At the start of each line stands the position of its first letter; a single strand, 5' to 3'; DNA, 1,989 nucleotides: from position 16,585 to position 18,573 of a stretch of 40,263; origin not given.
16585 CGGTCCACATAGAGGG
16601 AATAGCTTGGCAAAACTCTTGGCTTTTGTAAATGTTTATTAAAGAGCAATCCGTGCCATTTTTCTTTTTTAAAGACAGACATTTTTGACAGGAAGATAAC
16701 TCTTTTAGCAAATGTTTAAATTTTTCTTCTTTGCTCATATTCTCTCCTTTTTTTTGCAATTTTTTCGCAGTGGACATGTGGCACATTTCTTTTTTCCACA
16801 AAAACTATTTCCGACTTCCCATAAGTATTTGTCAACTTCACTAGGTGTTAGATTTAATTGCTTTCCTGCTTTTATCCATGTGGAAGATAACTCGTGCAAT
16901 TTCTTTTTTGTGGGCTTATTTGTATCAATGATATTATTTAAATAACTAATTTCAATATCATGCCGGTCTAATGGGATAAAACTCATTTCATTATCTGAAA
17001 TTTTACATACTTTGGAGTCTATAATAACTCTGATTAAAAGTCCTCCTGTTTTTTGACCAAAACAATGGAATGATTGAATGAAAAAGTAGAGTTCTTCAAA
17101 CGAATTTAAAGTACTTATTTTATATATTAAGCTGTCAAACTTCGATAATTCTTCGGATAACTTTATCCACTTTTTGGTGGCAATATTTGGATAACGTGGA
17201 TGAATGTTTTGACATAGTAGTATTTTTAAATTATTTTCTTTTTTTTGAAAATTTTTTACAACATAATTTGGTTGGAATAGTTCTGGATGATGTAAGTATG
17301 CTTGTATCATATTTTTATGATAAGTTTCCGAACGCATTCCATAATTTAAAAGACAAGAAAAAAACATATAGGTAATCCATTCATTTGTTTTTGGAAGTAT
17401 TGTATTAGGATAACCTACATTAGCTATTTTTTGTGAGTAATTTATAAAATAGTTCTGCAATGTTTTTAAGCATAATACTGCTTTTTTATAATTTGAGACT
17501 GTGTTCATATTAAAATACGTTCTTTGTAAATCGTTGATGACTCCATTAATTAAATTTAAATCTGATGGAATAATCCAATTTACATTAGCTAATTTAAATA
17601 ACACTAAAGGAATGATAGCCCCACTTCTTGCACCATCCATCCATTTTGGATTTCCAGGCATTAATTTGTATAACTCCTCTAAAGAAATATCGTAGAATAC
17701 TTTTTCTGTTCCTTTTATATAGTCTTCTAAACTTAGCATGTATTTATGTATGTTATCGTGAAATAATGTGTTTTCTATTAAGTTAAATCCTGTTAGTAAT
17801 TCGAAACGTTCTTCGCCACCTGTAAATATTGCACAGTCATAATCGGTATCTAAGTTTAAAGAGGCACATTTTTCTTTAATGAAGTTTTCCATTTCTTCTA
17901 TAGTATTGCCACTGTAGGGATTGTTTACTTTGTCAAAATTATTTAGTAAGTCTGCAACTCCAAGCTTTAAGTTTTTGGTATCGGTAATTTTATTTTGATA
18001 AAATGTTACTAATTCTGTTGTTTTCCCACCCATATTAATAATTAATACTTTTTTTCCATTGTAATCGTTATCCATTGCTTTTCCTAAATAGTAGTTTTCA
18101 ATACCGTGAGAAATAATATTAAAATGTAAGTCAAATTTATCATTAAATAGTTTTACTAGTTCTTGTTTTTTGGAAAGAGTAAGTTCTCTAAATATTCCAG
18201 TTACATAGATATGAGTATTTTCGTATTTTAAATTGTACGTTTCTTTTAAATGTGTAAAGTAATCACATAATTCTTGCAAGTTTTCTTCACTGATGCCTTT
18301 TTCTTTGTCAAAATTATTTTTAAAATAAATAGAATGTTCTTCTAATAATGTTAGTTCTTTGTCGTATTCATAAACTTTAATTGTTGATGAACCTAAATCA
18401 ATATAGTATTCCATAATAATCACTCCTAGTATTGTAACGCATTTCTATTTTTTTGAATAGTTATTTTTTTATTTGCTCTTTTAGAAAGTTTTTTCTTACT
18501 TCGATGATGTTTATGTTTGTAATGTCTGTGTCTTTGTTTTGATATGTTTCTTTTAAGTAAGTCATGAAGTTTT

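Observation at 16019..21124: Pnkp partnered with base-excision enzymes instead of Hen1: candidate excise/heal/seal module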

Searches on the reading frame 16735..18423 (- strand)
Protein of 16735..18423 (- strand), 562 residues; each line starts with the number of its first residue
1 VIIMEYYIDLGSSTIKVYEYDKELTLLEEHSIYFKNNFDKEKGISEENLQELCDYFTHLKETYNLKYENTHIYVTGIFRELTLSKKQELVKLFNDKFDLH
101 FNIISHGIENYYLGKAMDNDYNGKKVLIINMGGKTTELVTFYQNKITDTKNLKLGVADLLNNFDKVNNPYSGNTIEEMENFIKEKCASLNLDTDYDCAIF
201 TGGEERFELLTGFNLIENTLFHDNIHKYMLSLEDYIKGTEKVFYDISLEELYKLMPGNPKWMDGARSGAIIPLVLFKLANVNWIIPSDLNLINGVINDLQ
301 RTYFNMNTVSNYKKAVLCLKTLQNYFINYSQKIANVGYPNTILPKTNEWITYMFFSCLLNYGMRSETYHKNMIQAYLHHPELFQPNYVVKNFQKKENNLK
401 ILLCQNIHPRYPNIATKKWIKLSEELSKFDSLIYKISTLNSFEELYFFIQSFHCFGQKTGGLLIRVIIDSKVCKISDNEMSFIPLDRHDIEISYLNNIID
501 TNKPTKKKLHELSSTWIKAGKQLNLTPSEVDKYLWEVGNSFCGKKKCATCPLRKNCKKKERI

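Call 3: search_protein_families(library=pfam, proteins=[window:16735-18423:-], max_evalue=0.01)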
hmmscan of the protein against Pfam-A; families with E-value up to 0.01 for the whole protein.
window:16735-18423:- (562 aa): 1 family
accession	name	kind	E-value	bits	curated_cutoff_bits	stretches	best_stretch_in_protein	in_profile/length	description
PF02541.22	Ppx-GppA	-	6.5e-07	29.5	27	1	34-296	22-278/285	Ppx/GppA phosphatase family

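Call 4: search_protein_families(library=ncbifam, proteins=[window:16735-18423:-], max_evalue=0.01)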
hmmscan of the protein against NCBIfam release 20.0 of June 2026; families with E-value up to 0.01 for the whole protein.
window:16735-18423:- (562 aa): 1 family
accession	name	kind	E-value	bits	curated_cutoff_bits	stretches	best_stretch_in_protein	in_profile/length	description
TIGR03706.1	exo_poly_only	exception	1.7e-12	47.2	307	1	8-298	5-297/300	exopolyphosphatase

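Call 6: search_protein_families(library=padloc, proteins=[window:16735-18423:-], max_evalue=0.01)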
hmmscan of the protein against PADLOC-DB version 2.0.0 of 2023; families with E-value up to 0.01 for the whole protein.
window:16735-18423:- (562 aa): 0 families

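Call 9: search_solved_structures(query=window:16735-18423:-, max_evalue=1, show_alignments=2)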
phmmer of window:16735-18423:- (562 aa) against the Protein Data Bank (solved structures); distinct sequences matched with E-value up to 1: 5.
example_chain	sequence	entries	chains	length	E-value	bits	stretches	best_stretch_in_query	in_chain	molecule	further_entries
6pc0_A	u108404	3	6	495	0.00018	23.3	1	49-334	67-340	Guanosine pentaphosphate phosphohydrolase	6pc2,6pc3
6pc1_A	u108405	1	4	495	0.0012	20.6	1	49-334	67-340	Guanosine pentaphosphate phosphohydrolase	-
2j4r_A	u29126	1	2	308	0.054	15.2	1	7-190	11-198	EXOPOLYPHOSPHATASE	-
1t6d_A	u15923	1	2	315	0.068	14.8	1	21-190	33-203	exopolyphosphatase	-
1t6c_A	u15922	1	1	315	0.13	13.9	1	8-190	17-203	exopolyphosphatase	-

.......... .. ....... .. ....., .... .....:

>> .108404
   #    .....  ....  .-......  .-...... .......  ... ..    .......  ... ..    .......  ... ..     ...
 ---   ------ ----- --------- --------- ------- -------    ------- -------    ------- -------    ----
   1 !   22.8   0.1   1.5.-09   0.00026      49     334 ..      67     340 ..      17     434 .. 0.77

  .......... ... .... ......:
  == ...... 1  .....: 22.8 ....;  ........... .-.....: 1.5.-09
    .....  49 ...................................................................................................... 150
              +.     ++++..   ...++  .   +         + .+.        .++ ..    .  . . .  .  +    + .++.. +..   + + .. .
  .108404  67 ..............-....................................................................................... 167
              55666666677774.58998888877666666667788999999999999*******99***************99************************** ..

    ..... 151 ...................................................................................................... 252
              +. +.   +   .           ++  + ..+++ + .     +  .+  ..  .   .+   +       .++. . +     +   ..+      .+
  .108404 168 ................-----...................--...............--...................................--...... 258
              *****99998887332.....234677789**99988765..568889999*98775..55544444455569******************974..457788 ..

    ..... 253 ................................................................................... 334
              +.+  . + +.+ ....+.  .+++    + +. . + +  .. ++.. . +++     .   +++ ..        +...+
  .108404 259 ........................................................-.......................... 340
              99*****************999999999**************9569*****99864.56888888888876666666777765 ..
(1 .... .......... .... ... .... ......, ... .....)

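Call 11: find_homologous_proteins(query=window:16735-18423:-, max_evalue=0.001)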
Query window:16735-18423:- (562 aa): 66 proteins with E <= 0.001 among 8000 candidates.
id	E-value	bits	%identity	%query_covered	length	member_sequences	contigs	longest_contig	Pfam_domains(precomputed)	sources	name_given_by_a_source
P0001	2.6e-154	533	78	53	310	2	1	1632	PF02541.23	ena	-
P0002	2.4e-151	523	78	53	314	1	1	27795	PF02541.23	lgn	-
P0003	1.6e-146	507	78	53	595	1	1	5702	PF04015.18,PF02541.23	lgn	-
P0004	2.6e-143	497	75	53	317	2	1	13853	PF02541.23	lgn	-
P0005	4.4e-139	483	70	52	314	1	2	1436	PF02541.23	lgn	-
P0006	1.4e-135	471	68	52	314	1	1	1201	PF02541.23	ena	-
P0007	2.5e-135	470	68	52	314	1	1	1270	PF02541.23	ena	-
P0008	2.9e-135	470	68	52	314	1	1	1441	PF02541.23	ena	-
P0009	7.9e-135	469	68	52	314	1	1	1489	PF02541.23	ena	-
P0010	1.0e-133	465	72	53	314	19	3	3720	PF02541.23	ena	-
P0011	1.7e-133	464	68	52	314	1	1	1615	PF02541.23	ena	-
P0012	4.7e-133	463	67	52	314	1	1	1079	PF02541.23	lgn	-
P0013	2.3e-132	460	67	52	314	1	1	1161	PF02541.23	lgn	-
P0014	6.7e-102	360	57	51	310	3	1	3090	PF02541.23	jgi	jgi:exopolyphosphatase/pppGpp-phosphohydrolase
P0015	1.9e-99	352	56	52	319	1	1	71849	PF02541.23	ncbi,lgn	-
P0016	4.4e-98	347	58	51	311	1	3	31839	PF02541.23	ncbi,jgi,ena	ncbi:MAG: hypothetical protein WDA21_04385 [Bacilli bacterium]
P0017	2.5e-83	299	36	52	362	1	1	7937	PF02541.23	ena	-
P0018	5.4e-81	291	74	33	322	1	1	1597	PF02541.23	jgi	-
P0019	1.7e-75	273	49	52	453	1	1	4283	PF02541.23,PF00293.35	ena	-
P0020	2.4e-73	266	46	52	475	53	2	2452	PF01327.27,PF02541.23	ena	-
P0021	3.6e-71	258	46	52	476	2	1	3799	PF01327.27,PF02541.23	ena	-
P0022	2.2e-68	249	46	44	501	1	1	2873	PF03167.26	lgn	-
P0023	7.7e-67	244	42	52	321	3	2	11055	PF02541.23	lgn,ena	-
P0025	8.1e-64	234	41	52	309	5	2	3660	PF02541.23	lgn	-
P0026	2.0e-62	230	42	53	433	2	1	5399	PF02541.23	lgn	-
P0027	2.6e-62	229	44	52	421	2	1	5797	PF02541.23,PF05014.22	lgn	-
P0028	1.8e-60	223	39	56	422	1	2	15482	PF02541.23,PF05014.22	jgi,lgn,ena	-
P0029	2.0e-60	223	42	52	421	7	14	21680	PF02541.23,PF05014.22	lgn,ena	-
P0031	4.5e-57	212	38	65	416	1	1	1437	PF02541.23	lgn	-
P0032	5.7e-57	212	42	54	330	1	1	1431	PF02541.23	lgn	-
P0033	9.1e-57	211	43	54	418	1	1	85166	PF02541.23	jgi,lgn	jgi:hypothetical protein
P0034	3.2e-56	209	41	54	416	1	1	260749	PF02541.23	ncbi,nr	ncbi:MAG: hypothetical protein KatS3mg095_0467 [Candidatus Parcubacteria bacterium]|nr:MAG: hypothet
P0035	4.8e-56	209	42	54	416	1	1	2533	PF02541.23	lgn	-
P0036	9.5e-56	208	42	54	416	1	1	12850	PF02541.23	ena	-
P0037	2.3e-55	206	42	55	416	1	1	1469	PF02541.23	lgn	-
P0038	4.5e-55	205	37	61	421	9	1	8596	PF02541.23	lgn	-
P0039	8.7e-55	204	39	52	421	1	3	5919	PF02541.23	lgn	-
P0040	2.4e-54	203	42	52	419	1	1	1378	PF02541.23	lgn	-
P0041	2.5e-54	203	41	54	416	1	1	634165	PF02541.23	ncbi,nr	ncbi:MAG: hypothetical protein KatS3mg094_011 [Candidatus Parcubacteria bacterium]|nr:MAG: hypotheti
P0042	3.2e-54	203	43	45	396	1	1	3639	PF16745.12,PF02541.23,PF03193.23,PF00071.29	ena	-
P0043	4.6e-54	202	41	55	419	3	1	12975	PF02541.23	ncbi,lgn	ncbi:MAG: hypothetical protein QW197_03410 [Candidatus Aenigmatarchaeota archaeon]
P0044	2.0e-53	200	37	66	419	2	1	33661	PF02541.23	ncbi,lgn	-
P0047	5.9e-53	198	41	54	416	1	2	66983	PF02541.23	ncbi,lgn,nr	ncbi:hypothetical protein HRbin35_00546 [bacterium HR35]|nr:hypothetical protein HRbin35_00546 [bact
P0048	9.9e-53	198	39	54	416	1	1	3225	PF02541.23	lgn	-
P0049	1.2e-52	197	41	54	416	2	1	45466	PF02541.23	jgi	jgi:exopolyphosphatase/pppGpp-phosphohydrolase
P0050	1.7e-52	197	38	52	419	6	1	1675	PF02541.23,PF05014.22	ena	-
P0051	8.8e-52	194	38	53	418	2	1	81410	PF02541.23,PF05014.22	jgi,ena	-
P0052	1.7e-51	194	35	65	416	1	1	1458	PF02541.23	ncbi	ncbi:MAG: hypothetical protein ACP5RX_03195 [Minisyncoccia bacterium]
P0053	1.6e-50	190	38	54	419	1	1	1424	PF02541.23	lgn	-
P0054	2.7e-50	190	39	52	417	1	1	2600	PF02541.23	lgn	-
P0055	3.2e-50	189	37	53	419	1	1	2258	PF02541.23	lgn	-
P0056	6.4e-50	188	39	54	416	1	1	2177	PF02541.23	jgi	jgi:exopolyphosphatase/pppGpp-phosphohydrolase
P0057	3.5e-49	186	40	51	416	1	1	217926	PF02541.23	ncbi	-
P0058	6.5e-49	185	38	54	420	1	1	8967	PF02541.23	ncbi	-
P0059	1.8e-46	177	39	52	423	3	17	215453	PF02541.23,PF05014.22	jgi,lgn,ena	jgi:hypothetical protein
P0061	1.8e-44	170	33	62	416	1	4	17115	PF02541.23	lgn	-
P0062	8.8e-38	148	33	66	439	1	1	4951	PF02541.23,PF05014.22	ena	-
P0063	8.4e-37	145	44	33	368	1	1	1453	PF01327.27,PF02541.23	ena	-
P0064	1.2e-35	141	35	52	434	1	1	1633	PF02541.23,PF05014.22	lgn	-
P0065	2.4e-33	134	34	52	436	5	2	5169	PF02541.23,PF05014.22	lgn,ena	-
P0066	2.7e-30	124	33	52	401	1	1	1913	PF02541.23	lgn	-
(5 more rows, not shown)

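Call 13: find_encoding_contigs(protein=P0002, flank=10000, max_places=3)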
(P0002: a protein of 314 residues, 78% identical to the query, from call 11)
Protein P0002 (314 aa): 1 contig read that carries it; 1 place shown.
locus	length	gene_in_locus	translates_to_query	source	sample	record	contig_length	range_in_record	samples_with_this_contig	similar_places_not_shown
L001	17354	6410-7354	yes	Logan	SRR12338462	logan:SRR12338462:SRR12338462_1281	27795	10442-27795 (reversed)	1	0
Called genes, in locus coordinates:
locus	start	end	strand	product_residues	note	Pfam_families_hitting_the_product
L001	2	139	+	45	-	?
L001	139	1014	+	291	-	-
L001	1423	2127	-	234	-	PF00226:DnaJ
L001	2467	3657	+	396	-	-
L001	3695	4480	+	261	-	PF23441:SDR, PF00106:adh_short, PF08659:KR, PF13561:adh_short_C2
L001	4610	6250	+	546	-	-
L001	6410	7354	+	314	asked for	PF02541:Ppx-GppA (weak)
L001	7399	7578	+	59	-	-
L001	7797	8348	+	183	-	-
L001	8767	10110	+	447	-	PF04542:Sigma70_r2 (weak), PF04545:Sigma70_r4 (weak)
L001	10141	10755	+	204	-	PF01467:CTP_transf_like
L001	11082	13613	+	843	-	PF00133:tRNA-synt_1, PF01406:tRNA-synt_1e (faint), PF09334:tRNA-synt_1g, PF13603:tRNA-synt_1_2 (faint), PF09334:tRNA-synt_1g, PF00133:tRNA-synt_1, PF08264:Anticodon_1, PF10458:Val_tRNA-synt_C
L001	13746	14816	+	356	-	-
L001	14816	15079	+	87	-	-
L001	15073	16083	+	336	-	-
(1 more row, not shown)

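Call 51: find_encoding_contigs(protein=P0015, flank=8000, max_places=2)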
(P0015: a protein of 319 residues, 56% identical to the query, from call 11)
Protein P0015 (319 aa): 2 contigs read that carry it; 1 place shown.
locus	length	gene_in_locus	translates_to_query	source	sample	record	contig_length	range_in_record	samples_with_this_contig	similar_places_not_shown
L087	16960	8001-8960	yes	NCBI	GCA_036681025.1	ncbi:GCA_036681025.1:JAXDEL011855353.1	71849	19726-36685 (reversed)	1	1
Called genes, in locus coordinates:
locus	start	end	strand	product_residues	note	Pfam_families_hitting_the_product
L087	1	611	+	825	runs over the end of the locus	-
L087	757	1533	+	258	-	PF18761:Heliorhodopsin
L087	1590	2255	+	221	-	PF01966:HD (weak)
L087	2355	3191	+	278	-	PF08378:NERD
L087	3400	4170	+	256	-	PF08378:NERD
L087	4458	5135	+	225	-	-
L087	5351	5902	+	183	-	PF04011:LemA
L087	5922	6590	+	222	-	PF04536:TPM_phosphatase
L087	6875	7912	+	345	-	PF13487:HD_5, PF01966:HD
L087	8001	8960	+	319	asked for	PF02541:Ppx-GppA (weak)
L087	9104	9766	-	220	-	PF00027:cNMP_binding, PF13545:HTH_Crp_2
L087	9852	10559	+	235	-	PF00037:Fer4 (faint), PF12837:Fer4_6 (weak), PF13237:Fer4_10 (weak), PF14697:Fer4_21, PF25160:LdpA_Fe-S-bd (faint), PF12838:Fer4_7 (weak), PF13187:Fer4_9 (faint), PF27217:AF_0155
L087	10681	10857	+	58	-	-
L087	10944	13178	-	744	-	PF00704:Glyco_hydro_18, PF07653:SH3_2 (faint), PF08239:SH3_3, PF18348:SH3_16 (faint), PF06347:SH3_4 (weak), PF08239:SH3_3, PF06347:SH3_4 (weak), PF08239:SH3_3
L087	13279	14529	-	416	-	PF00924:MS_channel_2nd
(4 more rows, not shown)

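Call 52: find_encoding_contigs(protein=P0016, flank=8000, max_places=2)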
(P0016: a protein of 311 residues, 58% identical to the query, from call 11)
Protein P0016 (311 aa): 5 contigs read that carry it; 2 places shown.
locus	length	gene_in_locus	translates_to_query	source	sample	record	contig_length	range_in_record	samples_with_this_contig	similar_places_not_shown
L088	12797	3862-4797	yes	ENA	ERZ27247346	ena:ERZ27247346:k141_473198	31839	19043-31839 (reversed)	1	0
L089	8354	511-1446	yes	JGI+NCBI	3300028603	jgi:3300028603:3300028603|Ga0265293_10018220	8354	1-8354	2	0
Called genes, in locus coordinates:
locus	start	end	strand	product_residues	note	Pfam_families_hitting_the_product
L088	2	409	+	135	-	?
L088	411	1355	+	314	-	-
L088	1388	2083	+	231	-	-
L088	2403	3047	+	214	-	PF00849:PseudoU_synth_2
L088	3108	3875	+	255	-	PF01145:Band_7, PF13421:Band_7_1 (weak)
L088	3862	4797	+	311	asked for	PF02541:Ppx-GppA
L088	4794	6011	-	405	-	PF05496:RuvB_N, PF00004:AAA, PF16193:AAA_assoc_2, PF12002:MgsA_C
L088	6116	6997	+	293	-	PF02899:Phage_int_SAM_1, PF13102:Phage_int_SAM_5 (faint), PF13495:Phage_int_SAM_4, PF00589:Phage_integrase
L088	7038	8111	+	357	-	-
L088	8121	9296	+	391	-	PF00884:Sulfatase (faint), PF01676:Metalloenzyme, PF01663:Phosphodiest (weak)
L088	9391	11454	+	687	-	PF00270:DEAD (faint), PF00580:UvrD-helicase, PF02562:PhoH (faint), PF25199:nSTAND_NTPase5, PF01443:Viral_helicase1 (faint), PF13245:AAA_19, PF13361:UvrD_C, PF13538:UvrD_C_2 (weak)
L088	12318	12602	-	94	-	-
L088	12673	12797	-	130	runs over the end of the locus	PF08000:bPH_1, PF14470:bPH_3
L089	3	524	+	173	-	PF01145:Band_7, PF13421:Band_7_1 (weak)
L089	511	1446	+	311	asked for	PF02541:Ppx-GppA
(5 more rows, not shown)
